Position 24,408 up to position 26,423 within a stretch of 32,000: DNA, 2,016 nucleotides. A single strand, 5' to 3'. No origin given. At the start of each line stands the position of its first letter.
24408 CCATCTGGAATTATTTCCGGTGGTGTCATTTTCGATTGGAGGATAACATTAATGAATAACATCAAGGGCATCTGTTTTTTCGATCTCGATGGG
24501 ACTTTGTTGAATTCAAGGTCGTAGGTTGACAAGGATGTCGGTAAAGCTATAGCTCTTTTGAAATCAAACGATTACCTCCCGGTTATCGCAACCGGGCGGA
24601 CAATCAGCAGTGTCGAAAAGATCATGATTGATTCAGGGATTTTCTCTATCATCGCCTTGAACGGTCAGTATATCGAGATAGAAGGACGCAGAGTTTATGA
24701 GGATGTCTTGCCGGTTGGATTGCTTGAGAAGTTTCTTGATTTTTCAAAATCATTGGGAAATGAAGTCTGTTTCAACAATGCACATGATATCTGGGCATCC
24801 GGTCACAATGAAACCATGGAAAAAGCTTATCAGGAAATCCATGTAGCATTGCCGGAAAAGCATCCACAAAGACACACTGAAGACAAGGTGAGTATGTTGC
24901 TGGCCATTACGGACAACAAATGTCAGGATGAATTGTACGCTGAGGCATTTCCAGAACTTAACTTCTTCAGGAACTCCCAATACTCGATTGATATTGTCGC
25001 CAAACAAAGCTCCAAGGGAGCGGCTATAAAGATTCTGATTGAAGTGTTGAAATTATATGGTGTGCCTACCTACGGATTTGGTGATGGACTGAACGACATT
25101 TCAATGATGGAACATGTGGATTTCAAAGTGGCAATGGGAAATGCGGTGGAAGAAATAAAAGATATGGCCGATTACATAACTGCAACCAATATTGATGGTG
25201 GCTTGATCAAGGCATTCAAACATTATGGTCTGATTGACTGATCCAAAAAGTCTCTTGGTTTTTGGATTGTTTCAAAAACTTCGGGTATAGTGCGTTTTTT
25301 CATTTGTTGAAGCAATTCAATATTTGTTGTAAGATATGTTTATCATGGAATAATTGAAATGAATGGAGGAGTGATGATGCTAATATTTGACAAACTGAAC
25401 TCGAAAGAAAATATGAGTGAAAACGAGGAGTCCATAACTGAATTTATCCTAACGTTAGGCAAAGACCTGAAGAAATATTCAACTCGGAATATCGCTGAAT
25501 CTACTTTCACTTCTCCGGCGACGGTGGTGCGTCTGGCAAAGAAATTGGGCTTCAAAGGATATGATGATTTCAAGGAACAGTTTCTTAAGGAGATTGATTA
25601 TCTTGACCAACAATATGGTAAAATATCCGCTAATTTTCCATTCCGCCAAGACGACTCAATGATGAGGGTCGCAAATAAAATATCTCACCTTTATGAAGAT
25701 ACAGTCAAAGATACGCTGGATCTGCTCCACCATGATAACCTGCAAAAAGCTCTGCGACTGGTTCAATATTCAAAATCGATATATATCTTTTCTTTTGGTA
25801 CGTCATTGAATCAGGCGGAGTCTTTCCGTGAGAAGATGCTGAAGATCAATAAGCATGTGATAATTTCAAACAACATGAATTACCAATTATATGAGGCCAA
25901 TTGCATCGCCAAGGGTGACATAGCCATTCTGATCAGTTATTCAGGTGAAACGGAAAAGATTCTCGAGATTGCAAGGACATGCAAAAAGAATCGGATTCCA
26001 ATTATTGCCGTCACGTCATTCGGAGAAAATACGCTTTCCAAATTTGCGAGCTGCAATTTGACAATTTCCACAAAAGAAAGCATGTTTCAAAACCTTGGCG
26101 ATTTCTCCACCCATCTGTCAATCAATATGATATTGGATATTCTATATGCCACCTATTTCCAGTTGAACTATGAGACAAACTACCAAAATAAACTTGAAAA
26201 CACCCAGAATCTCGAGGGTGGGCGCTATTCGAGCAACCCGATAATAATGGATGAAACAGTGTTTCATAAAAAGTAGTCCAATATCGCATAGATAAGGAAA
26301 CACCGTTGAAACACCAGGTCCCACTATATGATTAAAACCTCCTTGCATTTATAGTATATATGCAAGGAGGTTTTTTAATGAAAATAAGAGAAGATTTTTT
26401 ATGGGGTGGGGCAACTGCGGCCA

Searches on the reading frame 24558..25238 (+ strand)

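Call 5: search_protein_families(library=pfam, proteins=[window:24558-25238:+])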
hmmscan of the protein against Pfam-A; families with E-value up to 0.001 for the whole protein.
window:24558-25238:+ (227 aa): 2 families
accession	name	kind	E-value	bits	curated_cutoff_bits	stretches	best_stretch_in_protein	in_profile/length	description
PF08282.18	Hydrolase_3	-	1.3e-40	140.2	20.9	1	2-219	28-254/255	haloacid dehalogenase-like hydrolase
PF05116.19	S6PP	-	2.2e-08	34.5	20.3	1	135-225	148-247/247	Sucrose-6F-phosphate phosphohydrolase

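Call 6: search_protein_families(library=ncbifam, proteins=[window:24558-25238:+])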
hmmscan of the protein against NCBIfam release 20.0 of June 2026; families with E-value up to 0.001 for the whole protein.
window:24558-25238:+ (227 aa): 20 families
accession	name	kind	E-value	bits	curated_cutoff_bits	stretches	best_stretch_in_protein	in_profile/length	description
TIGR00099.1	Cof-subfamily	subfamily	6.6e-37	127.5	137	1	3-219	30-255/256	Cof-type HAD-IIB family hydrolase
NF002245.0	PRK01158.1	equivalog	3.7e-18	65.7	198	1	83-224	84-229/233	phosphoglycolate phosphatase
NF007806.0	PRK10513.1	equivalog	1.4e-17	64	273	1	126-223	170-267/270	sugar-phosphatase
TIGR01482.1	SPP-subfamily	subfamily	3.1e-17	62.9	107.15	1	67-214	63-212/225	sucrose-phosphate phosphatase subfamily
NF045966.1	YcsE_rel_Pase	equivalog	3.9e-17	62.6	220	1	2-226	33-265/265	YcsE-related riboflavin metabolism phosphatase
TIGR01487.1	Pglycolate_arch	equivalog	1.9e-16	60.6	122.75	1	135-211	131-206/215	phosphoglycolate phosphatase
NF007821.0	PRK10530.1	equivalog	1.9e-11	43.7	274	1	143-219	190-266/272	pyridoxal phosphatase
TIGR01484.1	HAD-SF-IIB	subfamily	7.3e-11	42.5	41.8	1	4-193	32-221/221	HAD-IIB family hydrolase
TIGR01486.1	HAD-SF-IIB-MPGP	subfamily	8e-10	38.5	164.75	1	96-205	121-232/257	mannosyl-3-phosphoglycerate phosphatase family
NF011705.0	PRK15126.1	equivalog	3.4e-07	29.8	336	1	9-202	39-238/272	HMP-PP phosphatase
TIGR02461.1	osmo_MPG_phos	equivalog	8.3e-07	29.3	244.35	1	132-192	165-225/227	mannosyl-3-phosphoglycerate phosphatase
TIGR01670.1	KdsC-phosphatas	subfamily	2.8e-06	27.3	106.95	1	150-211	74-135/154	3-deoxy-D-manno-octulosonate 8-phosphate phosphatase, YrbI family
TIGR02726.1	phenyl_P_delta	equivalog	3.1e-06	27.5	281.95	1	173-215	103-145/169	phenylphosphate carboxylase subunit delta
TIGR02463.1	MPGP_rel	hypoth_equivalog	5.3e-06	26.4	282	1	95-192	117-214/216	mannosyl-3-phosphoglycerate phosphatase-related protein YedP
NF011072.0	PRK14502.1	equivalog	1.7e-05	23.4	762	1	147-193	608-656/694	bifunctional mannosyl-3-phosphoglycerate synthase/mannosyl-3 phosphoglycerate phosphatase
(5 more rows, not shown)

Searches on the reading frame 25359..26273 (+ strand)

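Call 5: search_protein_families(library=pfam, proteins=[window:25359-26273:+])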
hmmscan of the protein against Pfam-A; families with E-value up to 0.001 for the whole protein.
window:25359-26273:+ (305 aa): 3 families
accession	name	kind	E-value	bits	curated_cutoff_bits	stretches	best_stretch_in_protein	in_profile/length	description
PF01380.27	SIS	-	8.9e-15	55.1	25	1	138-245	5-111/131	SIS domain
PF01418.23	HTH_6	-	1.2e-14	54.5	28.3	1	14-78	9-73/77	Helix-turn-helix domain, rpiR family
PF13580.11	SIS_2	-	8.2e-06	26.3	27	1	173-220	91-138/138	SIS domain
